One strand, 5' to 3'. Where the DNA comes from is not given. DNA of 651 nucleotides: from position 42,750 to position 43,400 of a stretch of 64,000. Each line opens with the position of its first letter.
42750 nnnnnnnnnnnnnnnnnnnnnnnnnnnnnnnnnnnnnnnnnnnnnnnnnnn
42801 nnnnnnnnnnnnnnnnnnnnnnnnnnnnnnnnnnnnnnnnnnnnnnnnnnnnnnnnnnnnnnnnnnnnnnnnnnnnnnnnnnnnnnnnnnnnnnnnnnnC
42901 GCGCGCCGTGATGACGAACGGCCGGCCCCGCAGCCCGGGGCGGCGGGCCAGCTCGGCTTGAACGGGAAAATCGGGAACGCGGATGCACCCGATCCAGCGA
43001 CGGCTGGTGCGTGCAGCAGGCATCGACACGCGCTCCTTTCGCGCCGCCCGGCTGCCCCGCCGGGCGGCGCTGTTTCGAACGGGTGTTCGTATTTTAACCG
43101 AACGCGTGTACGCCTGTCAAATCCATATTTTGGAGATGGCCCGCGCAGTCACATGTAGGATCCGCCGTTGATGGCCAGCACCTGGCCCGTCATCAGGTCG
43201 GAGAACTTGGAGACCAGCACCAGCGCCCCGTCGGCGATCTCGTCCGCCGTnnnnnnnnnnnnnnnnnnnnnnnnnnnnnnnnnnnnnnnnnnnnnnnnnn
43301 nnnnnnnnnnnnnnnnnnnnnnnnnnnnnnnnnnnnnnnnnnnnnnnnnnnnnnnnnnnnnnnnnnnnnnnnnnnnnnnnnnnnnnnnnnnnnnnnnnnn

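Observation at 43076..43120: Two tandem Cheo-type LexA boxes interleaved with a near-consensus sigma-A promoter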

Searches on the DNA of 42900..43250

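Call 47: search_rna_families(source=window, start=42900, end=43250, threshold=evalue, max_evalue=1)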
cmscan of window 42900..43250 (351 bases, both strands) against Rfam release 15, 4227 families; matches with E-value up to 1: 1.
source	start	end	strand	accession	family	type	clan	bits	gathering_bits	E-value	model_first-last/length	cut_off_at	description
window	42975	43070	+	RF01723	Rhizobiales-2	Gene; sRNA;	-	35.8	40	0.0086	1-103/103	no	Rhizobiales-2 RNA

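Call 48: search_rna_families(source=window, start=42900, end=43250, threshold=evalue, max_evalue=1, show_alignments=1)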
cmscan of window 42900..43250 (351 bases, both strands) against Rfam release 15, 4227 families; matches with E-value up to 1: 1.
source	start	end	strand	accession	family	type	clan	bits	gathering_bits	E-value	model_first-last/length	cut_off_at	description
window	42975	43070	+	RF01723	Rhizobiales-2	Gene; sRNA;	-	35.8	40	0.0086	1-103/103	no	Rhizobiales-2 RNA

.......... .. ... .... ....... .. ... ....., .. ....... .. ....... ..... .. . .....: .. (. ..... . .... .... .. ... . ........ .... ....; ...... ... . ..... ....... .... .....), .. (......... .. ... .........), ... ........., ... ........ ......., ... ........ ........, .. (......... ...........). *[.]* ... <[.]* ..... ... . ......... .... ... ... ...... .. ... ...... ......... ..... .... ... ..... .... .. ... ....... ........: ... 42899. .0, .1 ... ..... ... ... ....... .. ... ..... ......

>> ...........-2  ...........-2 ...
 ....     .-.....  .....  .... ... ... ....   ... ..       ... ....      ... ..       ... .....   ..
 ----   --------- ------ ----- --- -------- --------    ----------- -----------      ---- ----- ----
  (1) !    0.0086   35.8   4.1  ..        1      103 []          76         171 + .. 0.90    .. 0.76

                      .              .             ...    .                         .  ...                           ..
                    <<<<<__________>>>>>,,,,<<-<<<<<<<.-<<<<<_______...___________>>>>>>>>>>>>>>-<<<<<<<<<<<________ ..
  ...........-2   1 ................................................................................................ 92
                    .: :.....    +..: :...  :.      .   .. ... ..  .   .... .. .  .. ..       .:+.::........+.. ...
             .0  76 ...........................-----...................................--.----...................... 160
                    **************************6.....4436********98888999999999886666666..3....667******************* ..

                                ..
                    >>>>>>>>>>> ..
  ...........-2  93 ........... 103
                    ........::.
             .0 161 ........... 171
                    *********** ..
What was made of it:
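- Tried and rejected: I treat it as chance (calls 47, 48).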
